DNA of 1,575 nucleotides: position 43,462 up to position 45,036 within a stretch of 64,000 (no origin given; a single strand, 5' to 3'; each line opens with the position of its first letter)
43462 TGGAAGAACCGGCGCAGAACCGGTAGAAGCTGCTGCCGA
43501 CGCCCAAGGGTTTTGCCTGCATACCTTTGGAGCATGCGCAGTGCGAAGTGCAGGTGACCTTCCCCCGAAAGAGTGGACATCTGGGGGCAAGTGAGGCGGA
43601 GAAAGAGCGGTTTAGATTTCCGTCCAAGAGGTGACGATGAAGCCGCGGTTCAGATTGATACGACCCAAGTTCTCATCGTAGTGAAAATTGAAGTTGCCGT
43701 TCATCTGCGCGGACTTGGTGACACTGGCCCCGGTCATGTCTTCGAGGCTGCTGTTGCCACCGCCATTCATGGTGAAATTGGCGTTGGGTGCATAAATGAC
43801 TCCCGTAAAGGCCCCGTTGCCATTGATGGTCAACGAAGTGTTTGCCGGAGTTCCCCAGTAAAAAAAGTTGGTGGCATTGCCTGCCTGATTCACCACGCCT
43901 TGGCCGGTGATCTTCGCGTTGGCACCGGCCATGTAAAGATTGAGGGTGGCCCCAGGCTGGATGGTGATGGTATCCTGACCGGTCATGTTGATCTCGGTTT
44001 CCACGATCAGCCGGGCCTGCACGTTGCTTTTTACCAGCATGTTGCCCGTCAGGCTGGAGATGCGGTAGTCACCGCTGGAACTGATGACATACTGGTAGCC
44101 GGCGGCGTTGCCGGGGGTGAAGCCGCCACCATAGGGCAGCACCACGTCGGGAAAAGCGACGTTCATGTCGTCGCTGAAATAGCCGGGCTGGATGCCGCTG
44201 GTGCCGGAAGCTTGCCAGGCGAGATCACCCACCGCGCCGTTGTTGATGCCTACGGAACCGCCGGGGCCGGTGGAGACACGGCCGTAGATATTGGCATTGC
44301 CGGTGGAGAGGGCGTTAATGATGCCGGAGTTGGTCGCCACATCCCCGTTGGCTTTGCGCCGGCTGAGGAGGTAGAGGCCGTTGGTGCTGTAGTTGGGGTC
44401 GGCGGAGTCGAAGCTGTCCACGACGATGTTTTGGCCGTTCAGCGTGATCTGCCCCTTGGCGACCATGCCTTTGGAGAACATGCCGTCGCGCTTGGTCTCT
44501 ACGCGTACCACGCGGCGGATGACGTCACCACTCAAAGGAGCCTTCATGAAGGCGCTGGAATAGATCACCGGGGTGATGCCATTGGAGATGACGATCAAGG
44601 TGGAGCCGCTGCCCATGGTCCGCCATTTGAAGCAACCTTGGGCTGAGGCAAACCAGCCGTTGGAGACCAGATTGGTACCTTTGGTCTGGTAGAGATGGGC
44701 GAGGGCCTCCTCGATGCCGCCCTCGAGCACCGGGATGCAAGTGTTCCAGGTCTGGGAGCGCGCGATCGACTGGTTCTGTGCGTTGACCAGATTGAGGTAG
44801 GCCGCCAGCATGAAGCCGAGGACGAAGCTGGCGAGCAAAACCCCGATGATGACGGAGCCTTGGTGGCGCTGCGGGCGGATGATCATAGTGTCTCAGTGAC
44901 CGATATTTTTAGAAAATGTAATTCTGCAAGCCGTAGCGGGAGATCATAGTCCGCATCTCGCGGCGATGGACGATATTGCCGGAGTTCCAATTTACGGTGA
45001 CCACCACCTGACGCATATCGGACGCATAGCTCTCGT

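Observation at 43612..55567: Inverted pair of paralogous pseudopilin/PilX-like modules bracketing a sensor and outer-membrane cassette, with no pilus machinery nearby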

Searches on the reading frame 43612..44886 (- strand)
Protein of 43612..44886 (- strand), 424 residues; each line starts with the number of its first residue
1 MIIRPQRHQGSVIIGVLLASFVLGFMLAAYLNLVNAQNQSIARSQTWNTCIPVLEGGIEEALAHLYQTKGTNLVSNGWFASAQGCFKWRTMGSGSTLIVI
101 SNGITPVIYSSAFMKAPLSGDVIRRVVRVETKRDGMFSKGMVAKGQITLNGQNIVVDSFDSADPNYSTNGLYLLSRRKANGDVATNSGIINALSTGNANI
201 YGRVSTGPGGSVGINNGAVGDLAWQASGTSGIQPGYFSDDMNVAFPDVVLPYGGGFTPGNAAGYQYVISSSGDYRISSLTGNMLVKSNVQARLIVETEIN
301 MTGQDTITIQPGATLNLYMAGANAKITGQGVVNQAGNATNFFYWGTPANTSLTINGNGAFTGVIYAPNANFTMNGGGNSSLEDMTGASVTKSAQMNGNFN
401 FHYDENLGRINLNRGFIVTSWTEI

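Call 3: search_protein_families(library=pfam, proteins=[window:43612-44886:-], max_evalue=0.1)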
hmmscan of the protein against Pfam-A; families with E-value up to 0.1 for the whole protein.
window:43612-44886:- (424 aa): 1 family
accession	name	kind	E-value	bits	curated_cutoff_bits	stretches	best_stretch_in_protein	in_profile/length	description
PF23981.1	DUF7305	-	3e-20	73.3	27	1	286-408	67-183/185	Domain of unknown function (DUF7305)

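Call 4: search_protein_families(library=ncbifam, proteins=[window:43612-44886:-], max_evalue=0.1)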
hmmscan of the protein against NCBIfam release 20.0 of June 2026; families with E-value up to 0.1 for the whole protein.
window:43612-44886:- (424 aa): 0 families

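Call 14: find_homologous_proteins(query=window:43612-44886:-, max_evalue=0.00001)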
Query window:43612-44886:- (424 aa): 2076 proteins with E <= 0.00001 among 8000 candidates; the best 120 are listed.
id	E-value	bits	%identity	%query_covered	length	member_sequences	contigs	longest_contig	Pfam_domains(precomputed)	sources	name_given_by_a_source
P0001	3.6e-276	934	100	100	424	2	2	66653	PF23981.2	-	-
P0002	4.7e-252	854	91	100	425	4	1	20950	PF23981.2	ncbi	ncbi:MAG: DUF7305 domain-containing protein [Verrucomicrobiota bacterium]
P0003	2.4e-239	812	86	100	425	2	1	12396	PF23981.2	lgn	-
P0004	3.7e-237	805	84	100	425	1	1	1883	PF23981.2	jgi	jgi:hypothetical protein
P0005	3.6e-229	779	81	100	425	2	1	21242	PF23981.2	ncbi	-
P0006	5.3e-228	775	81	100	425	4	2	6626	PF23981.2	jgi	jgi:hypothetical protein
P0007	1.1e-227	774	81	100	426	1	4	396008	PF23981.2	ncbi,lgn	ncbi:MAG TPA: hypothetical protein VGH19_00435 [Verrucomicrobiae bacterium]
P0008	1.1e-221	754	77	100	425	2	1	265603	PF23981.2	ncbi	-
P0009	2.2e-214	730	75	100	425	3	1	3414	PF23981.2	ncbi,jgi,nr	ncbi:MAG: hypothetical protein K0Q55_3809 [Verrucomicrobia bacterium]|jgi:hypothetical protein|nr:hy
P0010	9.7e-213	725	77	97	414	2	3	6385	PF23981.2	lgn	-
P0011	9.4e-211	718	75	100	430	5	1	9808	PF23981.2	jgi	jgi:hypothetical protein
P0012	1.7e-209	714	74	99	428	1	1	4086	PF23981.2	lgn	-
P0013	2.6e-209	713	75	99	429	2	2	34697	PF23981.2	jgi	jgi:hypothetical protein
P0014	2.6e-209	713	74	100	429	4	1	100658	PF23981.2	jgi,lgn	jgi:hypothetical protein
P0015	3.1e-209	713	75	99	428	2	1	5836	PF23981.2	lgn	-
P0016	4.4e-208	709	73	99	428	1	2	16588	PF23981.2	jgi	-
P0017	3.0e-207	707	75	100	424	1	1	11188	PF23981.2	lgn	-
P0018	5.0e-201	686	70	100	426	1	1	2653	PF23981.2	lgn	-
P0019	1.0e-199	682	72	100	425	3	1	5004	PF23981.2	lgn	-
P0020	2.3e-194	664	71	96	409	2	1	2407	PF23981.2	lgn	-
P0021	1.5e-173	596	63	100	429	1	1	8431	PF23981.2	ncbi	ncbi:MAG: hypothetical protein AB1705_22840 [Verrucomicrobiota bacterium]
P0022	4.8e-167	574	63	100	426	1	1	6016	PF23981.2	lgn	-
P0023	6.2e-166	571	63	98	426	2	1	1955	PF23981.2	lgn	-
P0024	7.6e-154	531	59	100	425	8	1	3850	PF23981.2,PF20597.5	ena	-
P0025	1.2e-149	517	58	100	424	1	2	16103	PF23981.2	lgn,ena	-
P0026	2.4e-147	509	57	100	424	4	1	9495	PF23981.2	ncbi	-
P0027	4.4e-147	508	58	100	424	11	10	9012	PF23981.2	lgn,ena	-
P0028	5.5e-147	508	56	100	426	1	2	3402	PF23981.2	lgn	-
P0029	7.5e-147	508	56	99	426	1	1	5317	PF23981.2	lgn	-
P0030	1.7e-142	493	56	100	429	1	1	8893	PF23981.2,PF20597.5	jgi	jgi:hypothetical protein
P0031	2.5e-141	489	56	100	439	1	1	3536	PF23981.2,PF20597.5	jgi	jgi:hypothetical protein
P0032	2.4e-140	486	55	100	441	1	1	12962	PF23981.2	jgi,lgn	jgi:hypothetical protein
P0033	4.4e-139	482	56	100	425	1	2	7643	PF23981.2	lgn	-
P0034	5.6e-139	482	57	98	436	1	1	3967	PF23981.2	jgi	jgi:hypothetical protein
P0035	2.0e-138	480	70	75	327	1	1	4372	PF23981.2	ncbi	ncbi:MAG: hypothetical protein AB1705_26775, partial [Verrucomicrobiota bacterium]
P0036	3.0e-137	476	55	98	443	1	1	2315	PF23981.2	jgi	jgi:hypothetical protein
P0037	7.4e-136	471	54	98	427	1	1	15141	PF23981.2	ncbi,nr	ncbi:MAG: hypothetical protein HZA89_18110 [Verrucomicrobia bacterium]|nr:hypothetical protein [Verr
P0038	3.4e-134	466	53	100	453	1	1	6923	PF23981.2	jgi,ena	-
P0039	8.3e-134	465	53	100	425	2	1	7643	PF23981.2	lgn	-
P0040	2.8e-132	460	53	98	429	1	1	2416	PF23981.2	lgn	-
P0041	5.8e-132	459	55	99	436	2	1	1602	PF23981.2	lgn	-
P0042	5.6e-131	455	54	99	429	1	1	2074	PF23981.2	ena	-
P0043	6.8e-131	455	52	98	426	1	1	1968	PF23981.2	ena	-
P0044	7.7e-131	455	52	100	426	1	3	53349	PF23981.2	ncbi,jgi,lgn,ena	-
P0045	8.3e-131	455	53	100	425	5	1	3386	PF23981.2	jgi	-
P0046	5.0e-130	452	52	99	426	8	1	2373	PF23981.2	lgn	-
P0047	2.5e-128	447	51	100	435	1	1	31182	PF23981.2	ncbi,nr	ncbi:MAG: hypothetical protein M1608_02005 [Candidatus Omnitrophica bacterium]|nr:hypothetical prote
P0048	2.9e-128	446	53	99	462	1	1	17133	PF23981.2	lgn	-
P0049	5.2e-128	446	54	99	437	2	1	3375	PF23981.2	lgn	-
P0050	1.6e-127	444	52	99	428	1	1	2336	PF23981.2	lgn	-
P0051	2.8e-127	443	53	99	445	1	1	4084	PF23981.2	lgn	-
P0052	3.4e-127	443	50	100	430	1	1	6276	PF23981.2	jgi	jgi:hypothetical protein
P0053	3.3e-125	436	53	100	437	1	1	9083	PF23981.2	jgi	jgi:hypothetical protein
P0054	4.4e-125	436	51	99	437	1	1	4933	PF23981.2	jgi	-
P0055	9.5e-125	435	52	95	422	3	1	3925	PF23981.2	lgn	-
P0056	3.3e-124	433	52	100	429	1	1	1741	PF23981.2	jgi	-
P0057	5.5e-124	432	52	99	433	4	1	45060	PF23981.2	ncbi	-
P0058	5.8e-124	432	52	100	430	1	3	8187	PF23981.2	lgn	-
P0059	7.3e-124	432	50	100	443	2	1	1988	PF23981.2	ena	-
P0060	1.0e-123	431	51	100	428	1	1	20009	PF23981.2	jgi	jgi:hypothetical protein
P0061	1.8e-123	431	51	100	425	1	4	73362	PF23981.2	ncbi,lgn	-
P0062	2.3e-123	430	51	100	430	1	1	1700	PF23981.2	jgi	jgi:Tfp pilus assembly protein PilX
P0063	3.6e-123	430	51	94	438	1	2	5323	PF23981.2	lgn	-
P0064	1.3e-122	428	51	99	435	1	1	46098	PF23981.2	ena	-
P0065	2.5e-122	427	51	100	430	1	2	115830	PF23981.2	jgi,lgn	jgi:hypothetical protein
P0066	2.7e-122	427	51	100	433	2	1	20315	PF23981.2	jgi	jgi:hypothetical protein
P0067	6.0e-122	426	53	99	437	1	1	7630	PF23981.2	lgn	-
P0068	1.4e-121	424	52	100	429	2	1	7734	PF23981.2,PF20597.5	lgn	-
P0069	2.6e-121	424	47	98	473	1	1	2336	PF23981.2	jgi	jgi:hypothetical protein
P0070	3.5e-120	420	50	100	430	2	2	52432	PF23981.2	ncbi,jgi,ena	-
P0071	3.8e-120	420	51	99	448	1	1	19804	PF23981.2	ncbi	ncbi:MAG: DUF7305 domain-containing protein [Limisphaerales bacterium]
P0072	7.7e-120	419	50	100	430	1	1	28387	PF23981.2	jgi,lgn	jgi:hypothetical protein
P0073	1.4e-119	418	48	98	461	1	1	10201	PF23981.2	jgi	jgi:hypothetical protein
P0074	1.7e-119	418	52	100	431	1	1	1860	PF23981.2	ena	-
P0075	2.3e-119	417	51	100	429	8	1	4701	PF23981.2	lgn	-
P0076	2.6e-119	417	51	100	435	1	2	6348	PF23981.2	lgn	-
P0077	4.0e-119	416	51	100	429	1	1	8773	PF23981.2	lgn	-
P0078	7.3e-119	415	50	100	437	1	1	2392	PF23981.2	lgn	-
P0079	2.7e-118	414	50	100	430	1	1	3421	PF23981.2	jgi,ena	-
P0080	3.9e-118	413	51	100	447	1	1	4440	PF23981.2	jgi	jgi:hypothetical protein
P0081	4.3e-118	413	50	100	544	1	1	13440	PF23981.2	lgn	-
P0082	6.6e-118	412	50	99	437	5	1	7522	PF23981.2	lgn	-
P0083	2.4e-117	410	48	100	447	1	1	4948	PF23981.2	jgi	jgi:hypothetical protein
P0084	4.2e-117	410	50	99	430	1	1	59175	PF23981.2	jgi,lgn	jgi:hypothetical protein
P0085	4.6e-117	410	50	98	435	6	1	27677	PF23981.2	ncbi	-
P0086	7.1e-117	409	51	100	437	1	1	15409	PF23981.2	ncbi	-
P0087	7.1e-117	409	48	99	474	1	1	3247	PF23981.2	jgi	jgi:hypothetical protein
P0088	7.7e-117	409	54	96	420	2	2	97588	PF23981.2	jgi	-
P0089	1.1e-116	408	50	100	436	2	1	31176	PF23981.2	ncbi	ncbi:MAG: hypothetical protein AB1813_01005 [Verrucomicrobiota bacterium]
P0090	1.1e-116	408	50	100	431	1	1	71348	PF23981.2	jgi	jgi:hypothetical protein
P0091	1.3e-116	408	51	99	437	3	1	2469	PF23981.2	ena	-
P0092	1.8e-116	408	50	100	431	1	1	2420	PF23981.2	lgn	-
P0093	2.0e-116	407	50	100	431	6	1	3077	PF23981.2,PF20597.5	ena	-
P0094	2.1e-116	407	51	99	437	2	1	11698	PF23981.2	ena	-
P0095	2.8e-116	407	51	99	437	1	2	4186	PF23981.2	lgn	-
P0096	2.9e-116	407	50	99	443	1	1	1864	PF23981.2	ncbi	-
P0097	3.7e-116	407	50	99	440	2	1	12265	PF23981.2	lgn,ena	-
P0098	4.1e-116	406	50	96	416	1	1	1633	PF23981.2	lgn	-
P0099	4.4e-116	406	47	98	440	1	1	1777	PF23981.2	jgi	-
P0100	4.7e-116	406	49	100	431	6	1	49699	PF23981.2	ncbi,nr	ncbi:MAG: hypothetical protein O2960_01715 [Verrucomicrobia bacterium]|nr:hypothetical protein [Verr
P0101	5.1e-116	406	51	100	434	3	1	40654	PF23981.2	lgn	-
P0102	6.6e-116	406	50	99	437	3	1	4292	PF23981.2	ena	-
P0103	1.2e-115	405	48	100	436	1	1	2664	PF23981.2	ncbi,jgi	jgi:hypothetical protein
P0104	1.3e-115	405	48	100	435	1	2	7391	PF23981.2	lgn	-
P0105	2.1e-115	404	49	99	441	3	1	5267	PF23981.2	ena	-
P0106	2.1e-115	404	51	100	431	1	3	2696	PF23981.2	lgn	-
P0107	2.3e-115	404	48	98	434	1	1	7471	PF23981.2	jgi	jgi:hypothetical protein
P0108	2.7e-115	404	50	100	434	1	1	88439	PF23981.2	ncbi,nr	ncbi:MAG: hypothetical protein HY043_02940 [Verrucomicrobia bacterium]|nr:hypothetical protein [Verr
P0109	4.0e-115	403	49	99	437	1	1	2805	PF23981.2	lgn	-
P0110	4.6e-115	403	52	96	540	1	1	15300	PF23981.2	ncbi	-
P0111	4.9e-115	403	49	95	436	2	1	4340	PF23981.2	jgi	-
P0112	9.1e-115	402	47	99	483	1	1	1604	PF23981.2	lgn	-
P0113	1.3e-114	401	50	100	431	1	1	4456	PF23981.2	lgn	-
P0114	2.1e-114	401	45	67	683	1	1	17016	PF23981.2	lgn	-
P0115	2.3e-114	401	49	99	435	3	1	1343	PF23981.2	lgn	-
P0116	2.7e-114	400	50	100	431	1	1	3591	PF23981.2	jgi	jgi:hypothetical protein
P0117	2.7e-114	400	48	100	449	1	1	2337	PF23981.2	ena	-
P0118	3.0e-114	400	50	100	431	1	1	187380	PF23981.2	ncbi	-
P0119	4.7e-114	400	50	100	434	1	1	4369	PF23981.2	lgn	-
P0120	5.0e-114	400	48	99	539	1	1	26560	PF23981.2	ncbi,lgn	-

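Call 15: find_encoding_contigs(protein=P0007, flank=10000, max_places=2)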
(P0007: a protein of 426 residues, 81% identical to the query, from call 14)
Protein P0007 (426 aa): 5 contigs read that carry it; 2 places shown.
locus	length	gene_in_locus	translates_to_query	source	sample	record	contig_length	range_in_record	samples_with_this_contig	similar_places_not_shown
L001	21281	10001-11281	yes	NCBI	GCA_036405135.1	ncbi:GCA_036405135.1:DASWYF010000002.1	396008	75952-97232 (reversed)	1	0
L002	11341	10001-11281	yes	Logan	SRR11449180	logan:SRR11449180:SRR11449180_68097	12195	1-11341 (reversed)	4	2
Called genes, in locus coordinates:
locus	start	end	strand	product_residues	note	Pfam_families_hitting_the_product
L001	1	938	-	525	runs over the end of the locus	PF23981:DUF7305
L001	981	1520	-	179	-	PF07963:N_methyl (weak)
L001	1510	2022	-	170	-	-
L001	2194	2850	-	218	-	PF00072:Response_reg, PF00196:GerE, PF04545:Sigma70_r4 (weak), PF08281:Sigma70_r4_2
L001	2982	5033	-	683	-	PF25852:DUF6242_C (weak)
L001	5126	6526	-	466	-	PF13581:HATPase_c_2 (weak), PF02518:HATPase_c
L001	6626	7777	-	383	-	-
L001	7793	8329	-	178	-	-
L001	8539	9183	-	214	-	PF14237:GYF_2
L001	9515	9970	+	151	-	PF07963:N_methyl (weak)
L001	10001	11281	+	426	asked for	PF23981:DUF7305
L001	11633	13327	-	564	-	PF00884:Sulfatase, PF01663:Phosphodiest (faint), PF16347:SGSH_C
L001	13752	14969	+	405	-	-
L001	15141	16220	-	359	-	PF00155:Aminotran_1_2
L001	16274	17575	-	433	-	PF00815:Histidinol_dh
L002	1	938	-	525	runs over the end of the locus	PF23981:DUF7305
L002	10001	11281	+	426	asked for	PF23981:DUF7305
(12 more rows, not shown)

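Call 16: find_encoding_contigs(protein=P0014, flank=10000, max_places=2)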
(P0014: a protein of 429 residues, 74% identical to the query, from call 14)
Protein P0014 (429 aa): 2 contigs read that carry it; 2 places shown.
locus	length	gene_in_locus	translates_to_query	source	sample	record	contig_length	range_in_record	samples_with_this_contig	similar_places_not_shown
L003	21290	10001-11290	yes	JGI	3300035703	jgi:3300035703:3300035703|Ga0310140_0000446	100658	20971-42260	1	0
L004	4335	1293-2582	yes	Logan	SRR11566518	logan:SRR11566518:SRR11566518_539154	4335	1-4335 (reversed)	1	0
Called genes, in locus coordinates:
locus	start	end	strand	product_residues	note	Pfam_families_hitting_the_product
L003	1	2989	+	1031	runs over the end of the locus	PF08471:Ribonuc_red_2_N, PF02867:Ribonuc_red_lgC, PF12637:TSCPD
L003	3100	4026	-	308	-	PF01075:Glyco_transf_9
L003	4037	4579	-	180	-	-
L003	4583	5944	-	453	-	PF00919:UPF0004, PF04055:Radical_SAM, PF01938:TRAM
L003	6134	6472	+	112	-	PF04341:DUF485, PF13937:DUF4212 (faint)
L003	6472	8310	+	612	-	PF00474:SSF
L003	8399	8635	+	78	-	-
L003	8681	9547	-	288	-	PF01261:AP_endonuc_2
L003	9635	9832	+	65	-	-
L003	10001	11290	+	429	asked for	PF23981:DUF7305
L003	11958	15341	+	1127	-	PF07635:PSCyt1, PF07583:PSCyt2, PF07587:PSD1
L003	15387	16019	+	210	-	PF06971:Put_DNA-bind_N, PF02629:CoA_binding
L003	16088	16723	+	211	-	PF06439:3keto-disac_hyd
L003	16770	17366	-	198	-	-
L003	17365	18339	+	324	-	PF00849:PseudoU_synth_2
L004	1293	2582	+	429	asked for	PF23981:DUF7305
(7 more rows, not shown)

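Call 17: find_encoding_contigs(protein=P0118, flank=10000, max_places=2)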
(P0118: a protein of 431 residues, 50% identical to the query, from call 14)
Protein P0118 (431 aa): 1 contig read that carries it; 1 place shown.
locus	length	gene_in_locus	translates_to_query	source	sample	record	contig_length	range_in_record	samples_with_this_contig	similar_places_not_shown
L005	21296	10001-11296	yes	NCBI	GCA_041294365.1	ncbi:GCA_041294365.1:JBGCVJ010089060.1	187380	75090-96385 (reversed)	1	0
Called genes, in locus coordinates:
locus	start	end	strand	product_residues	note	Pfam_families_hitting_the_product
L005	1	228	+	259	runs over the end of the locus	-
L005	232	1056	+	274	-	-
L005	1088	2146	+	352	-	-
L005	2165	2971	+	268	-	PF00528:BPD_transp_1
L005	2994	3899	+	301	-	PF20703:nSTAND1 (faint), PF00005:ABC_tran, PF00004:AAA (faint), PF13304:AAA_21 (faint)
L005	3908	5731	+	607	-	PF00004:AAA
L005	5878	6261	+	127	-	PF00072:Response_reg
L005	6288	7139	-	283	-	PF01025:GrpE (weak)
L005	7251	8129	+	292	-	PF05681:Fumerase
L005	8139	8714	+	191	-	PF05683:Fumerase_C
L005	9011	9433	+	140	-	PF07963:N_methyl (weak)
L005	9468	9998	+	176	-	PF07963:N_methyl (weak)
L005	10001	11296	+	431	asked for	PF23981:DUF7305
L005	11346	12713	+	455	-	PF00657:Lipase_GDSL, PF13472:Lipase_GDSL_2, PF06439:3keto-disac_hyd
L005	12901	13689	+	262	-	PF07963:N_methyl (weak), PF07596:SBP_bac_10 (weak)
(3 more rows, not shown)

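Call 19: find_related_loci(query=A1, collection=genome_contigs, flank=10000)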
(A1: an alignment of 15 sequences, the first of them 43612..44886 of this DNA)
Query A1 (424 aa) in genome_contigs; peptide patterns used: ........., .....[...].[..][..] (x = any residue, [..] = any of these).
229 stretches matched a pattern; 207 encode a relative of the query (tblastn E <= 1e-3); the best 80 are kept; 80 distinct loci.
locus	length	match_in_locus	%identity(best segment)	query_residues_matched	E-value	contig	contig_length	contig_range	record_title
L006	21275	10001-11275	91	1-424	0e+0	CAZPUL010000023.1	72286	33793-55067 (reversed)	MAG TPA_asm: uncultured Verrucomicrobiota bacterium isolate binchicken_co199_144 genome assembly, contig: NODE_471_lengt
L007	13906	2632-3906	81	1-424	0e+0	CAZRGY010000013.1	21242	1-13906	MAG TPA_asm: uncultured Verrucomicrobiota bacterium isolate SRP319275_co1_7 genome assembly, contig: NODE_2550_length_21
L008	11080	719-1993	80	1-424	0e+0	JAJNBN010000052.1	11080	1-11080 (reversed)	MAG: Verrucomicrobia bacterium isolate C_No_T20_B_bin.127 scaffold_4822, whole genome shotgun sequence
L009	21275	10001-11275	77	1-424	0e+0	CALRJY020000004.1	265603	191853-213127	MAG: Chitinophaga pinensis isolate JJ-GEL11-19-2-m1-bin235 genome assembly, contig: JJ-R1525-126-C11, whole genome shotg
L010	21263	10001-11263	75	6-424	0e+0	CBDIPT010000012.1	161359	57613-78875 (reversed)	MAG: Limisphaerales bacterium isolate CRY1-m2-bin11 genome assembly, contig: CRY1-CANU-192, whole genome shotgun sequenc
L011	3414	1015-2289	75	1-424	0e+0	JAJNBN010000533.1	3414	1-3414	MAG: Verrucomicrobia bacterium isolate C_No_T20_B_bin.127 scaffold_38188, whole genome shotgun sequence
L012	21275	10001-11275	74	1-424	0e+0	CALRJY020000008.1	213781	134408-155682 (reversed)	MAG: Chitinophaga pinensis isolate JJ-GEL11-19-2-m1-bin235 genome assembly, contig: JJ-R1525-126-C21, whole genome shotg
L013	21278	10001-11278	76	3-424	0e+0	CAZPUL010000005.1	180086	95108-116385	MAG TPA_asm: uncultured Verrucomicrobiota bacterium isolate binchicken_co199_144 genome assembly, contig: NODE_87_length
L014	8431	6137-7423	63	1-424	2e-174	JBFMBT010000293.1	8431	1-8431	MAG: Verrucomicrobiota bacterium isolate MAG171 MAG171_293, whole genome shotgun sequence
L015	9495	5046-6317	57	1-424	7e-146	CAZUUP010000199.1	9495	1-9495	MAG TPA_asm: uncultured Akkermansia sp. isolate SRP150892_co1_86 genome assembly, contig: NODE_7633_length_9495_cov_7.91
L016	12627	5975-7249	52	1-424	1e-143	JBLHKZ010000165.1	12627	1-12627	MAG: Limisphaerales bacterium isolate 3300054698_143 Ga0535670_0009847, whole genome shotgun sequence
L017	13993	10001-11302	53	1-424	1e-143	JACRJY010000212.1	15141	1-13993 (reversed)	MAG: Verrucomicrobia bacterium isolate NC_groundwater_1841_Pr3_B-0.1um_64_12 SR-2_scaffold_141_4072974, whole genome sho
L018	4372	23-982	70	106-424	1e-142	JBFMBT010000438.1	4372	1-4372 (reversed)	MAG: Verrucomicrobiota bacterium isolate MAG171 MAG171_438, whole genome shotgun sequence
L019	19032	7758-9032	52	1-424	7e-138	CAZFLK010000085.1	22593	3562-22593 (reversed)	MAG TPA_asm: uncultured Verrucomicrobiota bacterium isolate SRP134809_co1_59 genome assembly, contig: NODE_4233_length_2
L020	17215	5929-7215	51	3-424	5e-133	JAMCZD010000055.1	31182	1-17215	MAG: Candidatus Omnitrophota bacterium isolate FK_Sedi_B_Bin.32 NODE_4371_length_31182_cov_1.83845, whole genome shotgun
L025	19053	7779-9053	51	1-424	2e-124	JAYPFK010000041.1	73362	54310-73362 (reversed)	MAG: Verrucomicrobiales bacterium isolate 139579_S180_metabat_bins_2.tsv.158 NODE_310_length_73362_cov_24.476871, whole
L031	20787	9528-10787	50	10-424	7e-120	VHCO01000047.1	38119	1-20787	MAG: Verrucomicrobia bacterium isolate K_DeepCast_150m_m2_164 K_DeepCast_150m_m2_164_Ga0194126_10001572, whole genome sh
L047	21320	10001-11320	49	2-424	2e-111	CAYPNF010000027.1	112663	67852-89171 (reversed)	MAG TPA_asm: uncultured Verrucomicrobiota bacterium isolate SRP302447_co1_807 genome assembly, contig: NODE_600_length_1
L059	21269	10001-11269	50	9-424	2e-123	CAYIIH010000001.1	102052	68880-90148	MAG TPA_asm: uncultured Verrucomicrobiota bacterium isolate ERP119705_co20_532 genome assembly, contig: NODE_88_length_1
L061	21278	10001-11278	47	8-424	5e-101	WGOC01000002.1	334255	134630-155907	MAG: bacterium isolate RI_55 c_000000088522, whole genome shotgun sequence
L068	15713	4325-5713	42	1-423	6e-94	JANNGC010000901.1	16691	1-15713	MAG: Pedosphaera sp. isolate OTE_75_metabat_229 OTE_75_k141_1633208, whole genome shotgun sequence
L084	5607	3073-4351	54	1-424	9e-108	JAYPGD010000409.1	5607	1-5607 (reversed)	MAG: Verrucomicrobiales bacterium isolate 139578_S179_metabat_bins_sspec.tsv.164_sub NODE_15828_length_5607_cov_4.654359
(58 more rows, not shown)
